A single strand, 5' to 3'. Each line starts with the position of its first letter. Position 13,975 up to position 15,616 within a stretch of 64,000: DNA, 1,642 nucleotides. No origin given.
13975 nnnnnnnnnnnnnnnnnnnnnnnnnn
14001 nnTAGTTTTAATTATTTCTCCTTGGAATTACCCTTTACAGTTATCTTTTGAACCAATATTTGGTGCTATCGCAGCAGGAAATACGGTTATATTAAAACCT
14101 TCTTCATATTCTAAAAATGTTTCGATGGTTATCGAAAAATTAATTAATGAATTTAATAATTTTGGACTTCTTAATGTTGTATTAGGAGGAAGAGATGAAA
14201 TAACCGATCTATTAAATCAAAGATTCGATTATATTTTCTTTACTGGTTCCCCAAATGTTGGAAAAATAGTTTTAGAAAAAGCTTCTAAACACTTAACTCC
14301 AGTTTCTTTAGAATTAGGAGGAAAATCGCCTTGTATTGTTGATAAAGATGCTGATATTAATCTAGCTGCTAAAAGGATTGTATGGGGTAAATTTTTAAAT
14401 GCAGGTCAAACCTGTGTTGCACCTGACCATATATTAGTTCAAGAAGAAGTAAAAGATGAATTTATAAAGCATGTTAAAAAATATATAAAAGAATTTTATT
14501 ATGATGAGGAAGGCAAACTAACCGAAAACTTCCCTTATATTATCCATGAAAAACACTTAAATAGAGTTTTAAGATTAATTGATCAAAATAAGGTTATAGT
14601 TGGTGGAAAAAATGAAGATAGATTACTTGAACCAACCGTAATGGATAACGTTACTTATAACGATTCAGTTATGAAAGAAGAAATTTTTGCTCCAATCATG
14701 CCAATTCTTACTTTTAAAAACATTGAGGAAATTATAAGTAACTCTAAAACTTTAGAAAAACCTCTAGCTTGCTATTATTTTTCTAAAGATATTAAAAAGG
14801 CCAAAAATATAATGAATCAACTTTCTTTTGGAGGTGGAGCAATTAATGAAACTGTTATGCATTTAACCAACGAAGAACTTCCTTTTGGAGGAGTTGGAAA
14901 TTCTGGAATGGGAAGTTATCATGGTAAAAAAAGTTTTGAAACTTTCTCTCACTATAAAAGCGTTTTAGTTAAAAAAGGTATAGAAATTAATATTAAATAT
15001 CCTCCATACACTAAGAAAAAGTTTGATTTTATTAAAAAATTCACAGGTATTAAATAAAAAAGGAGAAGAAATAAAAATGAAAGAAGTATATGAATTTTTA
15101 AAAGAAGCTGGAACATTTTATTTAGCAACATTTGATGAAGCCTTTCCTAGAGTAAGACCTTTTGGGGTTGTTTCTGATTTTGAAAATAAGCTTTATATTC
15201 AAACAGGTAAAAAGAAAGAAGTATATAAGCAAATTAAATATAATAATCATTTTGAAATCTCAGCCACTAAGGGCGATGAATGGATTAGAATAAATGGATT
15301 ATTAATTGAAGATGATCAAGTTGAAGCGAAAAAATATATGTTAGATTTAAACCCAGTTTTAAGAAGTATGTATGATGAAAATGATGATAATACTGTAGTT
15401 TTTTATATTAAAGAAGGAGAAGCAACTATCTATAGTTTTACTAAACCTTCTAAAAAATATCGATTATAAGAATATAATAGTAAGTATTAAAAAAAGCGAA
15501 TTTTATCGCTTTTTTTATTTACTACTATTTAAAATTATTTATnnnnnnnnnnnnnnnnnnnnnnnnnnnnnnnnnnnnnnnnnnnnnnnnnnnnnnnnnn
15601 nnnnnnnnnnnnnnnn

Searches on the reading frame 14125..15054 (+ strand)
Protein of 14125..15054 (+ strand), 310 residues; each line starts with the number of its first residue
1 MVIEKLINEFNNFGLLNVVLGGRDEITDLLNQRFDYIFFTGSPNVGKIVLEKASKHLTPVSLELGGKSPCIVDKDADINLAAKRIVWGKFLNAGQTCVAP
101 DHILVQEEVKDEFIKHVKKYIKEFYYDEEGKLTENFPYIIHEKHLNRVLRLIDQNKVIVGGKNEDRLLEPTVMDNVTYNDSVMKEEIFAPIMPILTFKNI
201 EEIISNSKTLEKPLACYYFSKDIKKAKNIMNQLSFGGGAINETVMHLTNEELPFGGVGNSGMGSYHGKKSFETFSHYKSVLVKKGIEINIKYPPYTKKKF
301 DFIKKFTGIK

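Call 40: search_protein_families(library=pfam, proteins=[window:14125-15054:+], max_evalue=0.01)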
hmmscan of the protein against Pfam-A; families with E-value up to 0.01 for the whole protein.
window:14125-15054:+ (310 aa): 2 families
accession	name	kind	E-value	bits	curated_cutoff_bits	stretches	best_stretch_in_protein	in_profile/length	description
PF00171.27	Aldedh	-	7.8e-67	226.2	23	1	14-280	184-461/461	Aldehyde dehydrogenase family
PF07368.16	DUF1487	-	0.009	15.9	23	0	71-125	9-61/215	Protein of unknown function (DUF1487)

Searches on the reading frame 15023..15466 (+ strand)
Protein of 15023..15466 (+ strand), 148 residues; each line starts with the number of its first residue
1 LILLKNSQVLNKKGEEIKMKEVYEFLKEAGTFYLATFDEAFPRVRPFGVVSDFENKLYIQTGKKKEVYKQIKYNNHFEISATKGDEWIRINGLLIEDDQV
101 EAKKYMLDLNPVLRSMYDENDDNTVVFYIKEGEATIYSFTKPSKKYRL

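Call 40: search_protein_families(library=pfam, proteins=[window:15023-15466:+], max_evalue=0.01)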
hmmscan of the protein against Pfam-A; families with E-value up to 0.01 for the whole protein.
window:15023-15466:+ (148 aa): 3 families
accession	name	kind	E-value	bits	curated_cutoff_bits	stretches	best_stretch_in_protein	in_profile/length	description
PF01243.27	PNPOx_N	-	9.9e-07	29.6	28.1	1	20-93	3-72/120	Pyridoxamine 5'-phosphate oxidase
PF16242.11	Pyrid_ox_like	-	8.6e-05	22.5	28.8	1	19-129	3-115/149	Pyridoxamine 5'-phosphate oxidase like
PF12900.13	Pyridox_ox_2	-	0.0024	18.3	27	1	20-86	3-67/140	Pyridoxamine 5'-phosphate oxidase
